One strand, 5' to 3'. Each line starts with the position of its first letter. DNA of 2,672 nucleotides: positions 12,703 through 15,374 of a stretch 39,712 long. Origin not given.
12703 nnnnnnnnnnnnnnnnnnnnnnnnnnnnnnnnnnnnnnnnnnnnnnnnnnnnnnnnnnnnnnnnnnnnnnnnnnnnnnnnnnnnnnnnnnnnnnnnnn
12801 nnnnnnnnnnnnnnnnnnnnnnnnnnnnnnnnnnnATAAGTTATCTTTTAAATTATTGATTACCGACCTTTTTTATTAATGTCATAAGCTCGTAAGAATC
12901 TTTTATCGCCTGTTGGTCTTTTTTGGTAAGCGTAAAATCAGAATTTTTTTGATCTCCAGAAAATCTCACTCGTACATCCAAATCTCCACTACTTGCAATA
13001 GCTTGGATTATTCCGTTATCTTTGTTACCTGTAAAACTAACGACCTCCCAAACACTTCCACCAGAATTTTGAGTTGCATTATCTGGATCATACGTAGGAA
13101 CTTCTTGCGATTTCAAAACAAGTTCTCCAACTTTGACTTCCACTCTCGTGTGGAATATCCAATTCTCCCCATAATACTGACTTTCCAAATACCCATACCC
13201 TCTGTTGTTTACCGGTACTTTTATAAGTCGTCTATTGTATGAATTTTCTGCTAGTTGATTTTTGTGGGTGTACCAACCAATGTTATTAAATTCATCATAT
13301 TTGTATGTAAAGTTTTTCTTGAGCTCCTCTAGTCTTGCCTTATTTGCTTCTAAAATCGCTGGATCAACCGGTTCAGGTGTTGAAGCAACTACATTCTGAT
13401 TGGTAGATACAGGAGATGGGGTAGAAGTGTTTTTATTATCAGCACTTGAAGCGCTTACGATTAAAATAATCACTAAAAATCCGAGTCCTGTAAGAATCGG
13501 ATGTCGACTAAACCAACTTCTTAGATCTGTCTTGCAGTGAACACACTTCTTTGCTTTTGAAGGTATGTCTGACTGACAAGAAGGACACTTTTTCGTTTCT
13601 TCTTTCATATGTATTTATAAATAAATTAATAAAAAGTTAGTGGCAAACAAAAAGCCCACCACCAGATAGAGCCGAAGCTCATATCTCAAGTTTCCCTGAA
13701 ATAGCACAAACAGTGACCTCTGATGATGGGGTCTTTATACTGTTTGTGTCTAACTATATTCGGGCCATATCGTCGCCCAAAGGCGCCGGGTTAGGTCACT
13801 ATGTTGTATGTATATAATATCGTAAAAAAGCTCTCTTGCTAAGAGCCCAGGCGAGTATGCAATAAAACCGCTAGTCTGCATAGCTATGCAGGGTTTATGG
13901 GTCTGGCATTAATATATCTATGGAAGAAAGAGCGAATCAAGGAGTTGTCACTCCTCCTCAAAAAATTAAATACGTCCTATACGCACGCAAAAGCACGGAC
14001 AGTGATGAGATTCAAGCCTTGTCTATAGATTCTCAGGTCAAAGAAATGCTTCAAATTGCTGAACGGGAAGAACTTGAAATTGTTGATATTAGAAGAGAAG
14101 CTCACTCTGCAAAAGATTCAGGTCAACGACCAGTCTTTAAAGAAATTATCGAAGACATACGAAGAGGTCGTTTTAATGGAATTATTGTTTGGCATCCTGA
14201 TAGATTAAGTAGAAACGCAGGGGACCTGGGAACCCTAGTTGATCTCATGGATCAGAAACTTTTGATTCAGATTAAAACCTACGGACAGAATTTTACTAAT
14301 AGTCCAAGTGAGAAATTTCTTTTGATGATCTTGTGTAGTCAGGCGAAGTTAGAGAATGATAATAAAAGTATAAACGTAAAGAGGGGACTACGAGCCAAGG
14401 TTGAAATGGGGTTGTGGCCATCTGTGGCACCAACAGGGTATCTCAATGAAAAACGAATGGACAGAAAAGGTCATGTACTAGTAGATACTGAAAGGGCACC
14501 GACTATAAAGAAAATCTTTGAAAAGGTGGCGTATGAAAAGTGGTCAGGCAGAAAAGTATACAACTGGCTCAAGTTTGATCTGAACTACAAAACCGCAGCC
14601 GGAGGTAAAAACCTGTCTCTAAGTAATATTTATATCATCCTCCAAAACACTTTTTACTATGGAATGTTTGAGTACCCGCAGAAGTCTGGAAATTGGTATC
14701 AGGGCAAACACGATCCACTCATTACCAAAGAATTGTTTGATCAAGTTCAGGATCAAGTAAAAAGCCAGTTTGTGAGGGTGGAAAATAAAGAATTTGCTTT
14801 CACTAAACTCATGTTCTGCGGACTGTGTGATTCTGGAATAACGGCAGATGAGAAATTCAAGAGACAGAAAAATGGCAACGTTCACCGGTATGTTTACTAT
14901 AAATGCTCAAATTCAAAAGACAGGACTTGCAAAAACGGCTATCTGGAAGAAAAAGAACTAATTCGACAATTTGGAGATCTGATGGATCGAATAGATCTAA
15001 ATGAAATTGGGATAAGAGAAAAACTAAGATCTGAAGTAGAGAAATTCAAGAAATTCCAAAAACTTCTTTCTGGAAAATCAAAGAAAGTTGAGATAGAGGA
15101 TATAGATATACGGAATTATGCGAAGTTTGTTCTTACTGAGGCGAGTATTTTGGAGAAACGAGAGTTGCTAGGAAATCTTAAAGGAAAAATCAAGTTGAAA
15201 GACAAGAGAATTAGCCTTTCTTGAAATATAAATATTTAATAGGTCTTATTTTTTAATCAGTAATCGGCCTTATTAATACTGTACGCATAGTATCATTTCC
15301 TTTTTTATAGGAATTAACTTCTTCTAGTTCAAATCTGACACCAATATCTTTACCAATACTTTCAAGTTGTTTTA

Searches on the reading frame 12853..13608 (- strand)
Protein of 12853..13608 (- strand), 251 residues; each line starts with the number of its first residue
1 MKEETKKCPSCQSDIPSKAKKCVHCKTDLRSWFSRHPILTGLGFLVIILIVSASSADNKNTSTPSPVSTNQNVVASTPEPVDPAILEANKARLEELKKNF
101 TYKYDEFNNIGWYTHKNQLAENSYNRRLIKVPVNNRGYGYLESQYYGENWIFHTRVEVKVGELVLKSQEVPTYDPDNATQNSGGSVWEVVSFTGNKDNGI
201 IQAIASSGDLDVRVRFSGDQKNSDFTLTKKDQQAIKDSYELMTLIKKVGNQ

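Call 7: search_protein_families(library=pfam, proteins=[window:12853-13608:-], max_evalue=0.01)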
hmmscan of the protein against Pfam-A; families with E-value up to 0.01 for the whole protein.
window:12853-13608:- (251 aa): 1 family
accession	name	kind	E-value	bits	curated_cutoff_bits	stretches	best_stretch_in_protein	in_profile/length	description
PF12773.13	DZR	-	0.00078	20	27.3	1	8-30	1-23/45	Double zinc ribbon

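Call 21: search_protein_families(library=phrogs, proteins=[window:12853-13608:-], max_evalue=0.001)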
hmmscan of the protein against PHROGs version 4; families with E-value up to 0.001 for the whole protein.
window:12853-13608:- (251 aa): 3 families
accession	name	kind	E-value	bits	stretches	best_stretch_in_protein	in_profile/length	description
phrog_8436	-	unknown function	0.00019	22.5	1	2-31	60-89/110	-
phrog_23817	-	unknown function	0.00055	21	1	4-59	4-61/110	-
phrog_14275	-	unknown function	0.00099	19.8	0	7-71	5-70/178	-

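Call 89: search_protein_families(library=padloc, proteins=[window:12853-13608:-], max_evalue=0.01)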
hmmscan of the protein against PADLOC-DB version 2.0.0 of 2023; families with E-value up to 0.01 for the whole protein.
window:12853-13608:- (251 aa): 1 family
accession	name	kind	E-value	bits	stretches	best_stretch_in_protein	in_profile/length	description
PDLC03862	LmuB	-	0.0022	14.4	1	4-118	329-401/643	-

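Call 100: search_protein_families(library=ncbifam, proteins=[window:12853-13608:-], max_evalue=0.01)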
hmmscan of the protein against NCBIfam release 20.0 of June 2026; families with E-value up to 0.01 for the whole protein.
window:12853-13608:- (251 aa): 1 family
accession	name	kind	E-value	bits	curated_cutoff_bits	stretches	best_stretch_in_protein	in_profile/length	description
NF051898.1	MBSP1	equivalog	0.0082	15.7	320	0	3-48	48-94/289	biosurfactant protein 1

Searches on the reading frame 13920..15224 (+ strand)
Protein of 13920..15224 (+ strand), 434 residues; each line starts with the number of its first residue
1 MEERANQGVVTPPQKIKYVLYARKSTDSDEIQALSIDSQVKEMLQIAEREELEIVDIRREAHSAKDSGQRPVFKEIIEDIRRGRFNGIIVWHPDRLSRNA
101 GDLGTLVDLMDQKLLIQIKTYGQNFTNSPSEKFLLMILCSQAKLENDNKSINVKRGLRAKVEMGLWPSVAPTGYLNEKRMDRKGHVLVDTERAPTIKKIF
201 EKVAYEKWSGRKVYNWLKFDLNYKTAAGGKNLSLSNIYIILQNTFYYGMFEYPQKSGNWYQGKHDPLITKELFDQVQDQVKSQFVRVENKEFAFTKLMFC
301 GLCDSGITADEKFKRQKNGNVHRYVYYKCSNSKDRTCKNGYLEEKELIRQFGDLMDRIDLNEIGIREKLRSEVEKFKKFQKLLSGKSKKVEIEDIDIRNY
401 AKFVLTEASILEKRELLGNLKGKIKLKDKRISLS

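Call 8: search_protein_families(library=pfam, proteins=[window:13920-15224:+], max_evalue=0.01)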
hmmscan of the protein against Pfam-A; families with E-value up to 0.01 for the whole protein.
window:13920-15224:+ (434 aa): 4 families
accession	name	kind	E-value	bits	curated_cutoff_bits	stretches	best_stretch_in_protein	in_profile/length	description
PF00239.26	Resolvase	-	1.6e-22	80.6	23.3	1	19-164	2-143/145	Resolvase, N terminal domain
PF07508.19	Recombinase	-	1.8e-13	51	21.1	1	191-281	2-100/102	Recombinase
PF13408.12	Zn_ribbon_recom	-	2.5e-08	34.6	25.3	1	294-351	2-53/58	Recombinase zinc beta ribbon domain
PF18165.6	pP_pnuc_1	-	0.0039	17.3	26.3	0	3-47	60-101/133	Predicted pPIWI-associating nuclease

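Call 21: search_protein_families(library=phrogs, proteins=[window:13920-15224:+], max_evalue=0.001)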
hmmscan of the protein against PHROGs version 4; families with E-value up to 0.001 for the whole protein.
window:13920-15224:+ (434 aa): 3 families
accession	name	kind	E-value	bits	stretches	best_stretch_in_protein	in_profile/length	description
phrog_95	-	integration and excision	9.3e-65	220.4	1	10-383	82-474/651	integrase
phrog_125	-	DNA, RNA and nucleotide metabolism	1e-23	85.2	1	13-283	17-251/254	DNA invertase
phrog_6620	-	integration and excision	0.00018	22.1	1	13-113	53-149/201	transposase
